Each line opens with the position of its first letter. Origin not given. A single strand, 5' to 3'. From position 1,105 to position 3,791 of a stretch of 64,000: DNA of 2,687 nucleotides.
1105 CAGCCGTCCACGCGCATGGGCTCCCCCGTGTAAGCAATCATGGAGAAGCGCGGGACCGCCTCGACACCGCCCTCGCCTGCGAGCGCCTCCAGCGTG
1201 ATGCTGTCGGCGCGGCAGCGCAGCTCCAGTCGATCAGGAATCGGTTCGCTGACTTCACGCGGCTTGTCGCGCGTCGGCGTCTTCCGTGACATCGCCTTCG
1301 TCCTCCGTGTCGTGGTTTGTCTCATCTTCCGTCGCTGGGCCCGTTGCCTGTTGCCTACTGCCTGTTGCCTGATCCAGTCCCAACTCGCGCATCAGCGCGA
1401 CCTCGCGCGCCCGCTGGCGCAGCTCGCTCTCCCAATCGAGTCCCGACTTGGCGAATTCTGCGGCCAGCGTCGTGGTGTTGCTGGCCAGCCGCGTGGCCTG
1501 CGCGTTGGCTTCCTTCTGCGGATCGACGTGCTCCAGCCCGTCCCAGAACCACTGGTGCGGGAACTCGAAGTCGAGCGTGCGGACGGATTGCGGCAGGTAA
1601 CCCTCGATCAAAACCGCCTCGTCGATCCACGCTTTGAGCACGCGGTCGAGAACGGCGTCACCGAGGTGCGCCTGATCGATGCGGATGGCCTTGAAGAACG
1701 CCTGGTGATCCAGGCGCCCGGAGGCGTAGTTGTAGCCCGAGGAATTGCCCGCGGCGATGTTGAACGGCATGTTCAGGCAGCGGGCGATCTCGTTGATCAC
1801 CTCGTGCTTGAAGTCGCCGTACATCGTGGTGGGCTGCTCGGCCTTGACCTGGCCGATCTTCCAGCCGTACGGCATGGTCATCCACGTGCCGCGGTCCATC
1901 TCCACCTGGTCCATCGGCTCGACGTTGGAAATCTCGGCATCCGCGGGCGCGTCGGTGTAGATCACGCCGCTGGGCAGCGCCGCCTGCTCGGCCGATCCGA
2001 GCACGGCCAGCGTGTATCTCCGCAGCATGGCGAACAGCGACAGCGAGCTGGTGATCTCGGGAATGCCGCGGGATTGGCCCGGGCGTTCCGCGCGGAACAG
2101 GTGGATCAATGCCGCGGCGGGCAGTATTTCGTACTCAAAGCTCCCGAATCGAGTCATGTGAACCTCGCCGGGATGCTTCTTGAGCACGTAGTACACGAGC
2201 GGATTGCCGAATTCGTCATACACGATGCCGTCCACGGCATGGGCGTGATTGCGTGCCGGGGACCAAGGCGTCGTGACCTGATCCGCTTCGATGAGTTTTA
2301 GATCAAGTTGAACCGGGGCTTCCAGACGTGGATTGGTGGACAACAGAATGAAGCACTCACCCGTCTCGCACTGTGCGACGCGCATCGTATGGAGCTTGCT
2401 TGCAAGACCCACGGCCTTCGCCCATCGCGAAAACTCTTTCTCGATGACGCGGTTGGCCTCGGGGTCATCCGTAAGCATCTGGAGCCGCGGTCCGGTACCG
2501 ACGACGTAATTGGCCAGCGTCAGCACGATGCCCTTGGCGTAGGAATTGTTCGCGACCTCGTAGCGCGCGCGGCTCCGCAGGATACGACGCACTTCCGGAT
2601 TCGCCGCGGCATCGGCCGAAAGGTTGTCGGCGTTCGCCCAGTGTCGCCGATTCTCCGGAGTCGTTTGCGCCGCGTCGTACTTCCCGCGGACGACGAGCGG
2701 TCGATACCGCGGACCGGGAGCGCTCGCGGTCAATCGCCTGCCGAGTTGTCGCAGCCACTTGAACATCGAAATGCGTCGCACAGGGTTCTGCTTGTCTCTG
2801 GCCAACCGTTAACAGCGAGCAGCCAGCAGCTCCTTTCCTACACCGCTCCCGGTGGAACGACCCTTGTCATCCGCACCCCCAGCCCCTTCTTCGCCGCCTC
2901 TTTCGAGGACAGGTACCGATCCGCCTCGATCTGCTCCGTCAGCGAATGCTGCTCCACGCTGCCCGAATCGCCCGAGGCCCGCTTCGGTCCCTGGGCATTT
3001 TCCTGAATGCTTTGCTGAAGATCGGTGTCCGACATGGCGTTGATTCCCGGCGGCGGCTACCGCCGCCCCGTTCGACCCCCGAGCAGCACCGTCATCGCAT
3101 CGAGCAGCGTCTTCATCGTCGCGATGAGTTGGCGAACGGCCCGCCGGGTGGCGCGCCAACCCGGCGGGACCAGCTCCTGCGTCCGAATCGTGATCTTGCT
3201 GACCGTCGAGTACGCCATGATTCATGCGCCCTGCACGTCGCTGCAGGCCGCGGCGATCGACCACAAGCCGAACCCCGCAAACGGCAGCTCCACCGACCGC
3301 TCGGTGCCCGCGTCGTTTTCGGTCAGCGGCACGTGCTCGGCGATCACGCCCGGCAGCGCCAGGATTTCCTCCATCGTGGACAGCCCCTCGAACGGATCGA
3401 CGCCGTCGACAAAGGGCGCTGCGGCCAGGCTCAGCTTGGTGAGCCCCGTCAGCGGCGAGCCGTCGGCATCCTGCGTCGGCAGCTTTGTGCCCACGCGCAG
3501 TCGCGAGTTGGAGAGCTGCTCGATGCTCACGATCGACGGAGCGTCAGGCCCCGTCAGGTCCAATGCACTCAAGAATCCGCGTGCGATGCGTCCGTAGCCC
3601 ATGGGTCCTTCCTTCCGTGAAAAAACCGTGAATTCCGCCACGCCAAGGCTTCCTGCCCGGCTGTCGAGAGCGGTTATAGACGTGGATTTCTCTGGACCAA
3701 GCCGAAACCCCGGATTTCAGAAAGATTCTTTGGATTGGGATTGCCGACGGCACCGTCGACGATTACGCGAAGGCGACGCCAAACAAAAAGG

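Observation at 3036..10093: Giant secreted FG-GAP/Ca-repeat/LamG/dockerin protein gene embedded in the phage packaging-head module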

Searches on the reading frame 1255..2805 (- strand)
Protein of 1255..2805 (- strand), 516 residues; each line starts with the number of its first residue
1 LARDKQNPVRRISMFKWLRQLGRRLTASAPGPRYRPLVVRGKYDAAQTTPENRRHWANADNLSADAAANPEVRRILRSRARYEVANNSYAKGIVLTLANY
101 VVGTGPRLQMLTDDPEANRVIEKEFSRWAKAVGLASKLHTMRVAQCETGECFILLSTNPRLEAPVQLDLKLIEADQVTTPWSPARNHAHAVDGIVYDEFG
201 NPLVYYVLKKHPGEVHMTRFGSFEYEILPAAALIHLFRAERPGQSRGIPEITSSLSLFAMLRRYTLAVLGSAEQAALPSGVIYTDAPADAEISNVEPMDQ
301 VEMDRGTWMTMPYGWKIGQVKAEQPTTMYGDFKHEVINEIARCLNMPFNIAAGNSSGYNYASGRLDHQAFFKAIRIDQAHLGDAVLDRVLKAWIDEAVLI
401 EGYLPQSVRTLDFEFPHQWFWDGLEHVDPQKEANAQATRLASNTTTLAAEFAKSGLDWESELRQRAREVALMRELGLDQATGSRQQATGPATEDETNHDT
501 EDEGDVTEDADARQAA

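Call 7: search_protein_families(library=pfam, proteins=[window:1255-2805:-], max_evalue=0.01)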
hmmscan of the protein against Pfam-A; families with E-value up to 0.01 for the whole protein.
window:1255-2805:- (516 aa): 2 families
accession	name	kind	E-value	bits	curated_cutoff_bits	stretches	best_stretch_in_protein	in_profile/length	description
PF05136.18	Phage_portal_2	-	1.2e-57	196.2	32.9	1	56-378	7-354/354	Phage portal protein, lambda family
PF06381.16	Phage_portal_3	-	6.2e-07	28.9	33.8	1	87-430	10-348/357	Phage portal protein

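Call 8: search_protein_families(library=phrogs, proteins=[window:1255-2805:-], max_evalue=0.01)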
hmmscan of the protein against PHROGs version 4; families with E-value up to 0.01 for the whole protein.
window:1255-2805:- (516 aa): 3 families
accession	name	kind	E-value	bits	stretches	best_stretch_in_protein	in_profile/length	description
phrog_21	-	head and packaging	2.5e-65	222.1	1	34-510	33-535/1362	portal protein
phrog_537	-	head and packaging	9.4e-23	81.6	1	298-502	23-228/233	portal protein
phrog_33813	-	unknown function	9.1e-05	23.3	1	58-132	46-127/160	-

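Call 17: find_encoding_contigs(protein=window:1255-2805:-, flank=10000, max_places=3)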
Protein window:1255-2805:- (516 aa): no gene with exactly this product is on record in the collection.

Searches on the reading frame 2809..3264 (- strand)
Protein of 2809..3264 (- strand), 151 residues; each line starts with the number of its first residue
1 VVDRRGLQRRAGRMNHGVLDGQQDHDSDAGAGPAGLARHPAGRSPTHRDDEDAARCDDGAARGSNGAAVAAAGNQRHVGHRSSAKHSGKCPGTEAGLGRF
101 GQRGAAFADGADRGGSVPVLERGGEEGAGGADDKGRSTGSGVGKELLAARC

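Call 7: search_protein_families(library=pfam, proteins=[window:2809-3264:-], max_evalue=0.01)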
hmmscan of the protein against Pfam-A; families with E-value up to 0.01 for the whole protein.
window:2809-3264:- (151 aa): 0 families

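Call 8: search_protein_families(library=phrogs, proteins=[window:2809-3264:-], max_evalue=0.01)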
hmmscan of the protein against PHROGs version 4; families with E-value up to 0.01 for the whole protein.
window:2809-3264:- (151 aa): 0 families

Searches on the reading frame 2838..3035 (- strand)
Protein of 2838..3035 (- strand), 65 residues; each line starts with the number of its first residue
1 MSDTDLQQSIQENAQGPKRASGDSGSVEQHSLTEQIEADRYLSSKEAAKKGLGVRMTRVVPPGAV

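Call 28: search_protein_families(library=ncbifam, proteins=[window:2838-3035:-], max_evalue=0.01)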
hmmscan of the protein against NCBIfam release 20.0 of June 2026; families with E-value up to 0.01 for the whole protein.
window:2838-3035:- (65 aa): 0 families

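Call 40: search_protein_families(library=pfam, proteins=[window:2838-3035:-], max_evalue=1)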
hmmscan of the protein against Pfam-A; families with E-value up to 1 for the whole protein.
window:2838-3035:- (65 aa): 0 families

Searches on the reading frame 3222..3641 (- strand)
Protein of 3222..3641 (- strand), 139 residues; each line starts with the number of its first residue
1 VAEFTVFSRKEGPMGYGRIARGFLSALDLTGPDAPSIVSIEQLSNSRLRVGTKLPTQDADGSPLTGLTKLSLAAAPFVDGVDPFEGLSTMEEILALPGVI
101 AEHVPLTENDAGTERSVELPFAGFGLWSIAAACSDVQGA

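Call 8: search_protein_families(library=phrogs, proteins=[window:3222-3641:-], max_evalue=0.01)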
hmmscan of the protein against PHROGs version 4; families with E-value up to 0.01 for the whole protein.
window:3222-3641:- (139 aa): 0 families

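Call 28: search_protein_families(library=ncbifam, proteins=[window:3222-3602:-], max_evalue=0.01)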
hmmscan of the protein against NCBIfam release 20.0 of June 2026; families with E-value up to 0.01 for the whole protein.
window:3222-3602:- (126 aa): 0 families

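Call 40: search_protein_families(library=pfam, proteins=[window:3222-3602:-], max_evalue=1)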
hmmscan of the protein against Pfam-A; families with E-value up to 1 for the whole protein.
window:3222-3602:- (126 aa): 0 families
